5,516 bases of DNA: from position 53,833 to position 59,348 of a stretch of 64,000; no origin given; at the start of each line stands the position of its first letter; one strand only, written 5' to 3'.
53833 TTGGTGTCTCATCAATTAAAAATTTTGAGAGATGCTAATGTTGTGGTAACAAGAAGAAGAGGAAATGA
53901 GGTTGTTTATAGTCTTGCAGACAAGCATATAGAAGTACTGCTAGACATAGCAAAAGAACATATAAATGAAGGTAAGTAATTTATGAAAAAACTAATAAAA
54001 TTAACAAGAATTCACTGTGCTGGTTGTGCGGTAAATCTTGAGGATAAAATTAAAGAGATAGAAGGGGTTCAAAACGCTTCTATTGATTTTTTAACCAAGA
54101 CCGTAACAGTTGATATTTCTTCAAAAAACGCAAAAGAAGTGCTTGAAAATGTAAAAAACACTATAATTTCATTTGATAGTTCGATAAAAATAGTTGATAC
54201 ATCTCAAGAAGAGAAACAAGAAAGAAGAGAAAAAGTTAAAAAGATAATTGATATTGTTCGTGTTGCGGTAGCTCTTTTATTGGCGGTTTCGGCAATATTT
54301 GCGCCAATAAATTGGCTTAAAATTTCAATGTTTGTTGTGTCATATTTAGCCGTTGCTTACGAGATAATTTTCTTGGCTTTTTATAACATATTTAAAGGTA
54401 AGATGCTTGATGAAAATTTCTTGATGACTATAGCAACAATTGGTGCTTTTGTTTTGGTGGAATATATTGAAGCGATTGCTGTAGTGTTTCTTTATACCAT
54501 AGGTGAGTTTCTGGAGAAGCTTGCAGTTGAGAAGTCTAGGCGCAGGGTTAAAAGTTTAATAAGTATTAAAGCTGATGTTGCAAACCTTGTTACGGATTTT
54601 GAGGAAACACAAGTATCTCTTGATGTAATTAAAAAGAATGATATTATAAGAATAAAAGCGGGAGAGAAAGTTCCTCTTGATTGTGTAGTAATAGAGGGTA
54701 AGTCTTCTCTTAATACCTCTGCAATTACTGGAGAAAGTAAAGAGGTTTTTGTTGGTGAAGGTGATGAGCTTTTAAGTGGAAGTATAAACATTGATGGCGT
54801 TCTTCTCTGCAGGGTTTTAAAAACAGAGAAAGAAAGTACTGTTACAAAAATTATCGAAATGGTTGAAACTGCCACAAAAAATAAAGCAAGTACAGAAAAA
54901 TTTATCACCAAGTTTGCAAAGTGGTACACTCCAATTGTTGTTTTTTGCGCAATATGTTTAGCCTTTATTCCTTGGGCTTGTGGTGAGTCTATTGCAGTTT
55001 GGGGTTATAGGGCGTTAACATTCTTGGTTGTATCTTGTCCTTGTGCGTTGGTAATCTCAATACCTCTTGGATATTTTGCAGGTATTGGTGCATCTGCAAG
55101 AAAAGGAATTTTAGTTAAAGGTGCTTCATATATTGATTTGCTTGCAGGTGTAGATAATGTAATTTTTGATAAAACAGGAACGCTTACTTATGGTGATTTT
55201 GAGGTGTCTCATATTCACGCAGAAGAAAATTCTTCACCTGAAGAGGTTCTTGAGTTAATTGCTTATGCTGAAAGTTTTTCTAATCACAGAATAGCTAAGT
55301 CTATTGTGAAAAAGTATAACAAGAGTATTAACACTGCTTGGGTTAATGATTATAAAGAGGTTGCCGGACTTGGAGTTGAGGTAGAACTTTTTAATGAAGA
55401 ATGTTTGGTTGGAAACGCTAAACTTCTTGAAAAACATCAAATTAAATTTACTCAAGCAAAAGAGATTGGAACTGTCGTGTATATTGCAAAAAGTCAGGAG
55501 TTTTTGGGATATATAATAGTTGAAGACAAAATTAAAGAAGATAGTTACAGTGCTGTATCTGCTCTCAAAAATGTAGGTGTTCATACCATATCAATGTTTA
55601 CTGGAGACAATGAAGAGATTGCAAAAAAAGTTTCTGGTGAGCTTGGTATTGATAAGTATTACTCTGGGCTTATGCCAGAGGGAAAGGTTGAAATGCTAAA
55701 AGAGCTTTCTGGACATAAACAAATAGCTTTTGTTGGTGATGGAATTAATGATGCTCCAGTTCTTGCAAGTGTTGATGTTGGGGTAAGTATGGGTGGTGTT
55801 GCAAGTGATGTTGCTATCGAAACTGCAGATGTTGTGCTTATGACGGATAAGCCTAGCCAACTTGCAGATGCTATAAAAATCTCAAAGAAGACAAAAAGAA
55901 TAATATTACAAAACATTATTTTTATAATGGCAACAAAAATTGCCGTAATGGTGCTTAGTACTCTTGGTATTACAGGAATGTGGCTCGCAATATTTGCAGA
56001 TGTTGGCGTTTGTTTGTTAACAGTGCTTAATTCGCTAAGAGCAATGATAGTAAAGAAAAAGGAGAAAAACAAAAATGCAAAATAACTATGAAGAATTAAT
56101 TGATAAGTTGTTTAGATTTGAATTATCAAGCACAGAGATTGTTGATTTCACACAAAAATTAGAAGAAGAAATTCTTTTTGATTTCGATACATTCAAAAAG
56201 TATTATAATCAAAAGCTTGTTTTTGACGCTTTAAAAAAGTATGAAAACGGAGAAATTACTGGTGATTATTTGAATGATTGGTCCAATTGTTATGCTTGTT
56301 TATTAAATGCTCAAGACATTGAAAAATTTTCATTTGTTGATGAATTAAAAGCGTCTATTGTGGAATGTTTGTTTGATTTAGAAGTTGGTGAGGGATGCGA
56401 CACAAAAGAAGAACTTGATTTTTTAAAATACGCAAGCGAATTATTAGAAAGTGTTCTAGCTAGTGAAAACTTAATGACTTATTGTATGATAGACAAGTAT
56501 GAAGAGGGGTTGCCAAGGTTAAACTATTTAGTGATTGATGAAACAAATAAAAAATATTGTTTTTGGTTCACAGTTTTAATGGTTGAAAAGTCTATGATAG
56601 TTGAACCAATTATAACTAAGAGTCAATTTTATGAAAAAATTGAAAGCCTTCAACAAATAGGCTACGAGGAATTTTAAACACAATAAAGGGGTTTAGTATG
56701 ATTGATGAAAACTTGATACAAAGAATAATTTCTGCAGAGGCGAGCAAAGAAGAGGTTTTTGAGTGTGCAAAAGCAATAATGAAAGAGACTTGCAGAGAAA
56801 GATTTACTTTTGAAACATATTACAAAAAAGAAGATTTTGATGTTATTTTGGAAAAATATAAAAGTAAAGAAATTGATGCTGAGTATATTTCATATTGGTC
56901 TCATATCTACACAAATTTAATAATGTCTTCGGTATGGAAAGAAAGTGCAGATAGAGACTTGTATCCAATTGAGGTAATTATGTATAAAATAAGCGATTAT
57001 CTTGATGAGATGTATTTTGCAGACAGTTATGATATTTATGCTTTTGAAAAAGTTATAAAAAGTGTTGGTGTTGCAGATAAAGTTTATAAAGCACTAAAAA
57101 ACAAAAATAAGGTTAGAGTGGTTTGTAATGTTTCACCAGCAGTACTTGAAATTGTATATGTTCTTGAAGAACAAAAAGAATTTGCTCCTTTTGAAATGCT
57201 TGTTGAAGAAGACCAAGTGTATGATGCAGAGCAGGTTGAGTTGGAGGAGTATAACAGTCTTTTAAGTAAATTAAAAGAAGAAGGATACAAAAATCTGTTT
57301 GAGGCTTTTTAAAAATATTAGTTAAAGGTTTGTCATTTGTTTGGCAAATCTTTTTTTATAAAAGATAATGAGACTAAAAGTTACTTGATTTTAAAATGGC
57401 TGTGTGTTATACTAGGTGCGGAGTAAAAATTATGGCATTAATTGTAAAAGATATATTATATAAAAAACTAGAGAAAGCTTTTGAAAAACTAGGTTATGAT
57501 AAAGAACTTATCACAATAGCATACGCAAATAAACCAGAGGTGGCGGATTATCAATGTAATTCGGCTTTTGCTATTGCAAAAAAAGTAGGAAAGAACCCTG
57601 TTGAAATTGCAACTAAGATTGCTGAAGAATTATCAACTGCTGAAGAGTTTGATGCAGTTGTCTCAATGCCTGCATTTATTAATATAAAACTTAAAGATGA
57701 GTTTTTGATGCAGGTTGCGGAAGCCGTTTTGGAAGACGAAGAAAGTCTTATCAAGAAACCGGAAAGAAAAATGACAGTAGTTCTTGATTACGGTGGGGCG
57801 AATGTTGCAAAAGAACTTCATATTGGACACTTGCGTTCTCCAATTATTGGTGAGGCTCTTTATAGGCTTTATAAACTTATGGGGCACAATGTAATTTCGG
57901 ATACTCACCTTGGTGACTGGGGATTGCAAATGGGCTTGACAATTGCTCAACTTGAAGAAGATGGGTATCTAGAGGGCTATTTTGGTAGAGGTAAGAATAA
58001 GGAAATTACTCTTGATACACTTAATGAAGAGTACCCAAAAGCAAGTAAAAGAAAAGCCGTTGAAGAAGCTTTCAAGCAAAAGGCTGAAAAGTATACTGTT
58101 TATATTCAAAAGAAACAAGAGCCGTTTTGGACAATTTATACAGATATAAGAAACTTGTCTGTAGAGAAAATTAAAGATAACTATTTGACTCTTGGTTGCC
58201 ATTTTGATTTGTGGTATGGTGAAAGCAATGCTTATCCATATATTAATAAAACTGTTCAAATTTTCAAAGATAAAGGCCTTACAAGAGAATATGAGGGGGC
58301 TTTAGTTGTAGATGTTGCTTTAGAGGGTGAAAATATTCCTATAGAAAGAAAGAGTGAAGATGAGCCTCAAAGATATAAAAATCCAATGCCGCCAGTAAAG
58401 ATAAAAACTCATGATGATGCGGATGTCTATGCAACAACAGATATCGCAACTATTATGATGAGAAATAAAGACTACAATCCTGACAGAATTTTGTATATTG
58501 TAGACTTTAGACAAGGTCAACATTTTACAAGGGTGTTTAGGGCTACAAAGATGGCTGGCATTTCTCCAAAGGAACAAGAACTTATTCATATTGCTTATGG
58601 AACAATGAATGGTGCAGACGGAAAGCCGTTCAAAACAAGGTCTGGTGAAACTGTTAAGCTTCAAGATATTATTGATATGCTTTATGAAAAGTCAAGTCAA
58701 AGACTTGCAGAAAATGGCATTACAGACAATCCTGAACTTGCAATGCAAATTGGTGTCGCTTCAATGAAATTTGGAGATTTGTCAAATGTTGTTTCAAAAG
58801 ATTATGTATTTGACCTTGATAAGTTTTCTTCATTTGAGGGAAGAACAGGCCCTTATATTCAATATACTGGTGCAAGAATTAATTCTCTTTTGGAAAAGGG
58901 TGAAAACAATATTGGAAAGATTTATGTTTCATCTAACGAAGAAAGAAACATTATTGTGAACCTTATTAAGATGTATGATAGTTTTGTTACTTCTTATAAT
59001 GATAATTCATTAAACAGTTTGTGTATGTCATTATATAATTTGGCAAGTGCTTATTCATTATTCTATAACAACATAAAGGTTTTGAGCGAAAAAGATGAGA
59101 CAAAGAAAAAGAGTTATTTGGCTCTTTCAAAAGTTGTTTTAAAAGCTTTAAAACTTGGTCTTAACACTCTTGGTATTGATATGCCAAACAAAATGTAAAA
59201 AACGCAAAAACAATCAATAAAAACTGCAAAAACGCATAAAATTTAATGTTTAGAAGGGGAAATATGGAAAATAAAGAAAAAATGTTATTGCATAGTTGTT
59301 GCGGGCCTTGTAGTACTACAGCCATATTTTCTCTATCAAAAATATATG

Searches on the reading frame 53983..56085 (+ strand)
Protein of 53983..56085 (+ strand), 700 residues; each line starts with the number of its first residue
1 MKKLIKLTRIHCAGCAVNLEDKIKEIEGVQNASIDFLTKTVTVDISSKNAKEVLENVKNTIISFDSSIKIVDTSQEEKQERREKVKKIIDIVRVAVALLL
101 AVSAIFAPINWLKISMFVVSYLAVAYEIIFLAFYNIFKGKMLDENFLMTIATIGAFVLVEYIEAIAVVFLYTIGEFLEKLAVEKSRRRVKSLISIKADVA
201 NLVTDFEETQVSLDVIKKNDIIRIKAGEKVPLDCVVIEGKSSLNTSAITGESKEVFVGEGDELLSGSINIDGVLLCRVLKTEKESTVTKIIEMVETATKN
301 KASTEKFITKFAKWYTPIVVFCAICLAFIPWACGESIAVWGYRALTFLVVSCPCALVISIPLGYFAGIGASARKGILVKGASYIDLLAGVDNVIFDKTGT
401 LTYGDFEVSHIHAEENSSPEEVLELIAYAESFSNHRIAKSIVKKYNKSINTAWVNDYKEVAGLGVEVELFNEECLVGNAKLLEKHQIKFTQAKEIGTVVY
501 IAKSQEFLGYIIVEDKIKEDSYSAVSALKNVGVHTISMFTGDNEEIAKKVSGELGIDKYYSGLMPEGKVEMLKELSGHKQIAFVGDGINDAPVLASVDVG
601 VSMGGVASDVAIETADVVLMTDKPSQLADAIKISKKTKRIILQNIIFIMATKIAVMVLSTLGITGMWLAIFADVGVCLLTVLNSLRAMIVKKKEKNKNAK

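Call 7: search_protein_families(library=pfam, proteins=[window:53983-56085:+], max_evalue=0.01)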
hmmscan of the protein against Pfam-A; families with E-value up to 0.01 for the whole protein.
window:53983-56085:+ (700 aa): 3 families
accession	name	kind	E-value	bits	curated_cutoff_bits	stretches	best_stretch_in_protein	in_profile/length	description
PF00122.25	E1-E2_ATPase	-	2.1e-46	158.2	28.1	1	197-374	4-181/181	E1-E2 ATPase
PF00702.32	Hydrolase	-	2.4e-27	97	26.4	1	391-597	2-190/191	haloacid dehalogenase-like hydrolase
PF00403.32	HMA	-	1.4e-08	35.4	24.8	1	9-58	6-57/62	Heavy-metal-associated domain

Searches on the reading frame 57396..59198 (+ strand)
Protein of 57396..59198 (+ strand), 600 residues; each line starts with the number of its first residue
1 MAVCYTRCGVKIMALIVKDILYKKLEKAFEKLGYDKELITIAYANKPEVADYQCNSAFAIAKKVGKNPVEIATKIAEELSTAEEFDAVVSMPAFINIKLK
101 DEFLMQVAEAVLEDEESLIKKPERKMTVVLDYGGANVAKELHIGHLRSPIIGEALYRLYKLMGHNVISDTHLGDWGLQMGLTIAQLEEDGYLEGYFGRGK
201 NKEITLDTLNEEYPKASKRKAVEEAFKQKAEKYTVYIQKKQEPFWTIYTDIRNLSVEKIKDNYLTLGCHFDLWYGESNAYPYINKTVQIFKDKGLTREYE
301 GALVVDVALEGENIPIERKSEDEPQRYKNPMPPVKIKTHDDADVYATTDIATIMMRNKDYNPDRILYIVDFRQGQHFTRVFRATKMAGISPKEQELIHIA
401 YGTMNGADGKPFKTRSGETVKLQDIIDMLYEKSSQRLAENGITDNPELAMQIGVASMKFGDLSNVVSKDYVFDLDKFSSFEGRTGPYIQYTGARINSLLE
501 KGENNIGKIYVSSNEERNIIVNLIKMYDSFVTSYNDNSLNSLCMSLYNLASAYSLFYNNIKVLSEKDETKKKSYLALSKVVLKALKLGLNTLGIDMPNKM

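Call 61: search_protein_families(library=pfam, proteins=[window:57396-59198:+], max_evalue=0.1)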
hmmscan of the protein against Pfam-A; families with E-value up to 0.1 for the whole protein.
window:57396-59198:+ (600 aa): 3 families
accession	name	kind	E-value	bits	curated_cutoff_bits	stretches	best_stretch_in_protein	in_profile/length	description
PF00750.26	tRNA-synt_1d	-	4.8e-77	259.7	23.3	1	110-473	4-348/349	tRNA synthetases class I (R), catalytic domain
PF05746.21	DALR_1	-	1.5e-19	70.6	22.3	1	488-600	1-117/117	DALR anticodon binding domain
PF03485.21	Arg_tRNA_synt_N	-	3.7e-17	63.1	21.5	1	20-99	6-85/85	Arginyl tRNA synthetase N terminal domain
